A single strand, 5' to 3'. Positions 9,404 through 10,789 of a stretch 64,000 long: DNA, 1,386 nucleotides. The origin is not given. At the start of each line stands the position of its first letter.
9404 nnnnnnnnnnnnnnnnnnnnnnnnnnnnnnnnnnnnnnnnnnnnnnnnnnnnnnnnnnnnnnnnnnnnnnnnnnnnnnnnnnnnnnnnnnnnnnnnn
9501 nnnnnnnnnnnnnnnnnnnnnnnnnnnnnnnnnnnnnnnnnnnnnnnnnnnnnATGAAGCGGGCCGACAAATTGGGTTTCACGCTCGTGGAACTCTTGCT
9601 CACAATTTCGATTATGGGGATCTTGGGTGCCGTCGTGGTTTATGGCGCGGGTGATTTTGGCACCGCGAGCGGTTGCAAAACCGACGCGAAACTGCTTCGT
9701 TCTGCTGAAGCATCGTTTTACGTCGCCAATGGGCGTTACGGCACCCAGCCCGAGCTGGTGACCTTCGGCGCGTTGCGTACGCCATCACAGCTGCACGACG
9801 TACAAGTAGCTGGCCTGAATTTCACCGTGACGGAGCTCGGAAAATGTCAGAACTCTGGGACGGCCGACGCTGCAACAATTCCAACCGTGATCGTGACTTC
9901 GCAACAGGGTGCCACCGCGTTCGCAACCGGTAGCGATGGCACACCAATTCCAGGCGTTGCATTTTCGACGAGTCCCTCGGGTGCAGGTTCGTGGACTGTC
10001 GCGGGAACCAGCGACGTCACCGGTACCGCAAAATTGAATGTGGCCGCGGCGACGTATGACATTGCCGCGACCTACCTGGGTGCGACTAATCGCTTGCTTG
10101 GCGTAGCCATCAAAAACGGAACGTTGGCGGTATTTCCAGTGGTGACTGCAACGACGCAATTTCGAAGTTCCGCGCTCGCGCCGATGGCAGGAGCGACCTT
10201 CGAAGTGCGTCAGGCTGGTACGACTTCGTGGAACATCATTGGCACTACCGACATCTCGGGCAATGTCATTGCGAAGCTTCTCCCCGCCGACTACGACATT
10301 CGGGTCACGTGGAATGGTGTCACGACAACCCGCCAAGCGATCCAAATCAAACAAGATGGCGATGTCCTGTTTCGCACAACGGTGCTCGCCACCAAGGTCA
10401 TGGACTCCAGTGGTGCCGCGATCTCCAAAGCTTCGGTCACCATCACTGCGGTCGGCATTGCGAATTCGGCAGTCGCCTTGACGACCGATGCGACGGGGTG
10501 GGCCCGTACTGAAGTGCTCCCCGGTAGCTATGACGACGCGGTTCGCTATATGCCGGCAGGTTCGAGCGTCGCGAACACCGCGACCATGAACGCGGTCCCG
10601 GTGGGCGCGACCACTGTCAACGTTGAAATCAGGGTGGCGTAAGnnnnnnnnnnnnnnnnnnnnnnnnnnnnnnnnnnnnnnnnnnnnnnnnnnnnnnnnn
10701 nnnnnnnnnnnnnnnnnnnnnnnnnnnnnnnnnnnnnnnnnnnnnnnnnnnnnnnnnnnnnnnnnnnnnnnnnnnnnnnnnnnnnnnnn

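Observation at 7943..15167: Orphan, translationally coupled pilin-like operon ending in a giant secreted repeat protein, inserted where groEL would be expected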

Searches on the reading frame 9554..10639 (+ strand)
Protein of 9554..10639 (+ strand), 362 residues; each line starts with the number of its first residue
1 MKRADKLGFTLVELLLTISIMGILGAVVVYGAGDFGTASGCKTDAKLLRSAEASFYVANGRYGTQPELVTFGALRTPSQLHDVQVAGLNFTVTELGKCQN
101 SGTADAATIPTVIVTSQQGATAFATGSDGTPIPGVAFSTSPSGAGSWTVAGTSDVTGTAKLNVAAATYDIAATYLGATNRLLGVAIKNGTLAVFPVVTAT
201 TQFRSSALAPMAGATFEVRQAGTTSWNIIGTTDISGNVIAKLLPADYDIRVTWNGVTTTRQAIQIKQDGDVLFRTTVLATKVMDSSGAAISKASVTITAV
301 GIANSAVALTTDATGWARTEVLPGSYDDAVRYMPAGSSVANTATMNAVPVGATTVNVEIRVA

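Call 3: search_protein_families(library=pfam, proteins=[window:9554-10639:+], max_evalue=1)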
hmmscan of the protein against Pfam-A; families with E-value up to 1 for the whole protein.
window:9554-10639:+ (362 aa): 4 families
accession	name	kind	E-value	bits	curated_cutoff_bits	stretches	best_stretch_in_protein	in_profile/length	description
PF13620.12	CarboxypepD_reg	-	3.5e-09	37.3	32.3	3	281-341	5-65/82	Carboxypeptidase regulatory-like domain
PF07963.17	N_methyl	-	9.8e-06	25.4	21.2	1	6-28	4-26/27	Prokaryotic N-terminal methylation motif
PF01241.23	PSI_PSAK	-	0.014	15.8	23.2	1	8-33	41-66/70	Photosystem I psaG / psaK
PF24025.1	Ig_DR_A0283-like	-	0.14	13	27.1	0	278-327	9-59/102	DR_A0283-like, Ig-like domain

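Call 4: search_protein_families(library=ncbifam, proteins=[window:9554-10639:+], max_evalue=1)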
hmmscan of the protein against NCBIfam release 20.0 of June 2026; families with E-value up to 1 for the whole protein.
window:9554-10639:+ (362 aa): 8 families
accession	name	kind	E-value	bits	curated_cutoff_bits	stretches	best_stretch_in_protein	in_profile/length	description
NF041775.1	typeIV_PilA_Myxo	equivalog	3.2e-06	27.3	400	1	7-161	11-160/214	type IV pilin protein PilA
TIGR02532.1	IV_pilin_GFxxxE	domain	6.5e-05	22.6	16.3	1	7-28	2-23/24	prepilin-type N-terminal cleavage/methylation domain-containing protein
TIGR01708.2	typeII_sec_gspH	equivalog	0.00013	22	80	1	8-46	3-41/169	type II secretion system minor pseudopilin GspH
TIGR01710.1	typeII_sec_gspG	equivalog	0.0025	17.9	88.85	1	8-66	2-63/134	type II secretion system major pseudopilin GspG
NF007862.0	PRK10574.1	equivalog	0.028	14.5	138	1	6-29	4-27/145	prepilin peptidase-dependent pilin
TIGR02599.1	TIGR02599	subfamily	0.076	12.2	256.5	1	8-29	1-22/361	Verru_Chthon cassette protein C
NF004948.0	PRK06293.1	equivalog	0.13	12.2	156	1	297-346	25-74/161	single-stranded DNA-binding protein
NF007800.0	PRK10506.1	equivalog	0.19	11.6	158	1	5-33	7-35/163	prepilin peptidase-dependent protein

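Call 6: find_encoding_contigs(protein=window:9554-10639:+, flank=10000, max_places=6)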
Protein window:9554-10639:+ (362 aa): 2 contigs read that carry it; 1 place shown.
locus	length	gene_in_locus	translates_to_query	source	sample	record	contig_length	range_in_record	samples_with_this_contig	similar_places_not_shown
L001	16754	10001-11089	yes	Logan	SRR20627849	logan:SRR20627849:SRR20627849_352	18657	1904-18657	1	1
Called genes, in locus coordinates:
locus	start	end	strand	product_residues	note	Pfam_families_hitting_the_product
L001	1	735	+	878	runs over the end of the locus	?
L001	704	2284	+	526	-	PF03853:YjeF_N, PF01256:Carb_kinase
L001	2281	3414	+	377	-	PF01168:Ala_racemase_N, PF00842:Ala_racemase_C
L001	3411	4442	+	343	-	PF12146:Hydrolase_4, PF00561:Abhydrolase_1, PF12697:Abhydrolase_6, PF12695:Abhydrolase_5 (faint), PF08386:Abhydrolase_4 (weak)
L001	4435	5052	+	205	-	PF03167:UDG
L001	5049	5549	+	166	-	PF02367:TsaE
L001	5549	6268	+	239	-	PF00814:TsaD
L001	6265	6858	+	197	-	PF00583:Acetyltransf_1, PF13673:Acetyltransf_10, PF13508:Acetyltransf_7, PF08445:FR47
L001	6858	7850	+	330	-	PF00814:TsaD, PF22521:HypF_C_2 (weak)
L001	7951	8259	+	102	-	PF00166:Cpn10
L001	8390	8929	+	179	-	-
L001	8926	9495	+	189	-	-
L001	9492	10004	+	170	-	-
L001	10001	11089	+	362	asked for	PF07963:N_methyl (faint), PF13620:CarboxypepD_reg (faint)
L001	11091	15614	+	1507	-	PF17210:SdrD_B, PF13620:CarboxypepD_reg (faint), PF17802:SpaA (faint), PF22904:NOMO1-like_2nd (faint), PF17210:SdrD_B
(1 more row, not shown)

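Call 35: search_solved_structures(query=A5, max_evalue=10)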
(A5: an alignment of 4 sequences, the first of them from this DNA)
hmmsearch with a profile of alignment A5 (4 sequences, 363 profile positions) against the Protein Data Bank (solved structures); distinct sequences matched with E-value up to 10: 22.
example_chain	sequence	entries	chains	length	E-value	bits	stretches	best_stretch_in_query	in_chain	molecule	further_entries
9egp_A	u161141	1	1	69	5.3e-07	32.3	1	1-59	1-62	Geopilin domain 1 protein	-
7tgg_A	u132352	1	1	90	7.4e-07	31.8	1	1-60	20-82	Geopilin domain 1 protein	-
8tj2_C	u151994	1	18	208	6.4e-06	28.8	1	11-68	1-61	Type IV major pilin protein PilA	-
2m7g_A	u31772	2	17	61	0.00022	23.7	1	11-61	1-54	Geopilin domain 1 protein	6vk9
2hi2_A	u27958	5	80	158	0.00052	22.5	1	11-64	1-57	Fimbrial protein | PilA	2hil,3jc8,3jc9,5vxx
1ay2_A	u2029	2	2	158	0.00054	22.4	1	11-64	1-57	TYPE 4 PILIN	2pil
5wda_A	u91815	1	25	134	0.00071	22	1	11-69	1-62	General secretion pathway protein G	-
8p3b_A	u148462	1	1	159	0.00077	21.9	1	11-54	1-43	Fimbrial protein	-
5kua_A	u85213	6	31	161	0.0012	21.2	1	11-54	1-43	pilin | Neisseria meningitidis PilE variant SB-GATDH | Neisseria meningitidis PilE, SB-DATDH variant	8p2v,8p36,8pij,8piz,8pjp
8pfb_G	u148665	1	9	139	0.0044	19.4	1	11-79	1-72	Type IV pilin PilE1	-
9laa_A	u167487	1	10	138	0.0061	18.9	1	6-46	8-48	Type IV pilin protein PilA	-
1oqw_A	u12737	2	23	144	0.022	17.1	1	11-41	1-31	Fimbrial protein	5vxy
9lab_B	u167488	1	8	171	0.024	17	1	7-28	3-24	MSHA major pilin subunit MshA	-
3sok_A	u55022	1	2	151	0.037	16.4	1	11-41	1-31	Fimbrial protein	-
9lks_A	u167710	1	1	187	0.04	16.3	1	268-344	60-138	Isopeptide-forming domain-containing fimbrial protein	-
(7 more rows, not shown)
